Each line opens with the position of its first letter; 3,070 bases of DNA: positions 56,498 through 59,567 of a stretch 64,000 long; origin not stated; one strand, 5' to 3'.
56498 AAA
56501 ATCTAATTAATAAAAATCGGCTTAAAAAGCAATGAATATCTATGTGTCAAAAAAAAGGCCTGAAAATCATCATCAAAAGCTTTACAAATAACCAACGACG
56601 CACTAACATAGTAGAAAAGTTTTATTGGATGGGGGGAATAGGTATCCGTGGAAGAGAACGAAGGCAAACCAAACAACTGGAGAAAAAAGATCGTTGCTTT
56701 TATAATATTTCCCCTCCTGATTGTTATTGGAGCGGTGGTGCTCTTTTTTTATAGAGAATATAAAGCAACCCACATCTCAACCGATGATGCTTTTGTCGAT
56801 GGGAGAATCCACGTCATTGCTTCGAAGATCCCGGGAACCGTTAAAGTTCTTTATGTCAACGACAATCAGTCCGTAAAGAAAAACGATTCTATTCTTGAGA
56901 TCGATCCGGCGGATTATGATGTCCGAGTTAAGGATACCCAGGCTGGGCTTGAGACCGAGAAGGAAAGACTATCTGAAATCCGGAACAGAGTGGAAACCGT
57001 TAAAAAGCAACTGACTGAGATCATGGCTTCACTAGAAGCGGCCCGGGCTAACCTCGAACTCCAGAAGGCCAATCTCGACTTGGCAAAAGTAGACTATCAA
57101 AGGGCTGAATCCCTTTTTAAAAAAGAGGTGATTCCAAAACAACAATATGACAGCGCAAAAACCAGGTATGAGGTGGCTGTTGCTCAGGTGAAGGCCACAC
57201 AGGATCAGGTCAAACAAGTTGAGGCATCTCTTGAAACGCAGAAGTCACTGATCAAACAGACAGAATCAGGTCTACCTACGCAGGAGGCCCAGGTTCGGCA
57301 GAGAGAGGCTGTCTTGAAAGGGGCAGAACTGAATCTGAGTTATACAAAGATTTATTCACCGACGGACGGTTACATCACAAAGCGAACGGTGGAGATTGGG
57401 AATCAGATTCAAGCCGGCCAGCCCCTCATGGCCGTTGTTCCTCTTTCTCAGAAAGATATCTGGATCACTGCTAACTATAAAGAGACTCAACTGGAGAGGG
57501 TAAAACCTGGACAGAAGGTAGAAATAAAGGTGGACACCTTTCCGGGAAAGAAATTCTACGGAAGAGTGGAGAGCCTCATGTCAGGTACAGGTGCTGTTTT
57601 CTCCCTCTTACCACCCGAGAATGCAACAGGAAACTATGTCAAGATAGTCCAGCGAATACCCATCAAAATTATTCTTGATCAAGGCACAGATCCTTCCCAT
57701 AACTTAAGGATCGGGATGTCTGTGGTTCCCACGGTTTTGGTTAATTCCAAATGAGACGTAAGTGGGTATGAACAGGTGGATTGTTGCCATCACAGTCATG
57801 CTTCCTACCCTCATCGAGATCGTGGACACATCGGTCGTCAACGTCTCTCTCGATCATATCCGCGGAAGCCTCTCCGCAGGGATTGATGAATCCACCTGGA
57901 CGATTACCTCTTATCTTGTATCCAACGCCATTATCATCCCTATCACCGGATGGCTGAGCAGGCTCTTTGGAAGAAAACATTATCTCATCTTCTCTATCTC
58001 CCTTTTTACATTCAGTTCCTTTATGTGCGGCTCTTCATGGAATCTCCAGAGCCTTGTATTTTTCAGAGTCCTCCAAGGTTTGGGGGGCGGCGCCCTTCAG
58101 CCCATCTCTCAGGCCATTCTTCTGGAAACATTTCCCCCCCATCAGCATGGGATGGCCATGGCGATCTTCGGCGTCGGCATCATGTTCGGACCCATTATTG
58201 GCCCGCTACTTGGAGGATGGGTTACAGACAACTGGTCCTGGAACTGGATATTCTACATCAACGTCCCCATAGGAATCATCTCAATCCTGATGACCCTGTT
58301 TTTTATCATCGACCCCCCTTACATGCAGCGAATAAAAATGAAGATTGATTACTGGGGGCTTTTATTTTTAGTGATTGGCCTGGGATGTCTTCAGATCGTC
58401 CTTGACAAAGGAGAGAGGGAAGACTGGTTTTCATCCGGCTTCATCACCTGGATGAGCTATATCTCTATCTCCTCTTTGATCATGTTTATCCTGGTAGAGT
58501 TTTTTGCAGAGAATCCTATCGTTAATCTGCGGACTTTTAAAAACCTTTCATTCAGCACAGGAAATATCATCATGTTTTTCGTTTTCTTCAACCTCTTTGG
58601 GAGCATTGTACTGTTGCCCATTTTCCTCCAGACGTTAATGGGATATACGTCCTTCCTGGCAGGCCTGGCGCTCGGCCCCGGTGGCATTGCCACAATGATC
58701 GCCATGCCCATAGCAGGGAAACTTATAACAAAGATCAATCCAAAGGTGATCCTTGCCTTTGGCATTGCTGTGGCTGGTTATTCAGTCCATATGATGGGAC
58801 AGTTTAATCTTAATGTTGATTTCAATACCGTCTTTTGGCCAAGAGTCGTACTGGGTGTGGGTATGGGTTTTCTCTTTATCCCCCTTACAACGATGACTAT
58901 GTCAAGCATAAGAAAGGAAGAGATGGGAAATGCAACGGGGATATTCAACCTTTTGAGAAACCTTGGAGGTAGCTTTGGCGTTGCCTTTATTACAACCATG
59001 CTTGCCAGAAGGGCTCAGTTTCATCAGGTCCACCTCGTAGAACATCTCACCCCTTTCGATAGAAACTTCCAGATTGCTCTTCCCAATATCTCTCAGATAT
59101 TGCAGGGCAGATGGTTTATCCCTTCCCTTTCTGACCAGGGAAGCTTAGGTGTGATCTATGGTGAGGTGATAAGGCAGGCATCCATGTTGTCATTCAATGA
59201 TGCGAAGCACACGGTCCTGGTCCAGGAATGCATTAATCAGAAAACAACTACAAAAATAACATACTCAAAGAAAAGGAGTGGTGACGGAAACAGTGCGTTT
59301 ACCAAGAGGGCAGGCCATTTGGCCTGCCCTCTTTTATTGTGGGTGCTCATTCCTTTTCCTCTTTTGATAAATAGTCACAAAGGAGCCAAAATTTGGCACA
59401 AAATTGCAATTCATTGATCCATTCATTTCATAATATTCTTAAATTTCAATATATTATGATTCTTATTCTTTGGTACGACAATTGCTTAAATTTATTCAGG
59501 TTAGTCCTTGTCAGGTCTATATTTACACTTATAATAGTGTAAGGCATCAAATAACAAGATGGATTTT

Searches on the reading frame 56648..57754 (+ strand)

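Call 18: search_protein_families(library=pfam, proteins=[window:56648-57754:+], max_evalue=0.001)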
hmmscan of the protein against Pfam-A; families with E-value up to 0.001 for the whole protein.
window:56648-57754:+ (368 aa): 5 families
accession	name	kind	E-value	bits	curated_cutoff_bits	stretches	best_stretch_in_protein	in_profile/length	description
PF16576.10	HlyD_D23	-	1.1e-18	67.8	30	1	181-310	56-184/214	Barrel-sandwich domain of CusB or HlyD membrane-fusion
PF13437.12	HlyD_3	-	1.8e-14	54.8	22.2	1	234-312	1-78/106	HlyD family secretion protein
PF00529.27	CusB_dom_1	-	5.1e-13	49.5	26.5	1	37-360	12-84/89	Cation efflux system protein CusB domain 1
PF13533.13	Biotin_lipoyl_2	-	7.3e-07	29.3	29.8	1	57-86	3-32/32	Biotin-lipoyl like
PF00364.28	Biotin_lipoyl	-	0.00029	21.1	22.1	0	234-262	44-72/73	Biotin-requiring enzyme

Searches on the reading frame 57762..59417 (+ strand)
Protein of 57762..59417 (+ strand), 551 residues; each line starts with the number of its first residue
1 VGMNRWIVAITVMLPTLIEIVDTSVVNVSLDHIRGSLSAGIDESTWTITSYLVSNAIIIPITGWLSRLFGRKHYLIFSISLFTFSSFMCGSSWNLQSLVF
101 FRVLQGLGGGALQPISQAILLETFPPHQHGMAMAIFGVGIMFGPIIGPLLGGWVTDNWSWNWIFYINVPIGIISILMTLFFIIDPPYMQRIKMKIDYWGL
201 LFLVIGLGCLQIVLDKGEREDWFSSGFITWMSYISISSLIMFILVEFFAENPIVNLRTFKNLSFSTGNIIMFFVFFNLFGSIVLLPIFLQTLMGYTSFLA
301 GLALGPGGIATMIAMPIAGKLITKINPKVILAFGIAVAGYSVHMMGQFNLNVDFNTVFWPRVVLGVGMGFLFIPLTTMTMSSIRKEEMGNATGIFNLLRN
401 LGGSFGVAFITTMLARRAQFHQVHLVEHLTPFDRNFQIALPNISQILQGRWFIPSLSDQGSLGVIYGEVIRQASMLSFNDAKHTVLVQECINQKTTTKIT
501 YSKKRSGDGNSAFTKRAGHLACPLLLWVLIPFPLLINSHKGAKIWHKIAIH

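Call 16: find_encoding_contigs(protein=window:57762-59417:+, flank=10000, max_places=1)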
Protein window:57762-59417:+ (551 aa): no gene with exactly this product is on record in the collection.

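Call 18: search_protein_families(library=pfam, proteins=[window:57762-59417:+], max_evalue=0.001)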
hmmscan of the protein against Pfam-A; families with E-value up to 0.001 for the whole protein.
window:57762-59417:+ (551 aa): 2 families
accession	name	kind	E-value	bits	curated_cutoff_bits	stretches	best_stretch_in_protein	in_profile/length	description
PF07690.21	MFS_1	-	2e-59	201.7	33.4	1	17-406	6-346/347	Major Facilitator Superfamily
PF00083.30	Sugar_tr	-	5.6e-11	42.4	22.3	1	44-181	48-191/452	Sugar (and other) transporter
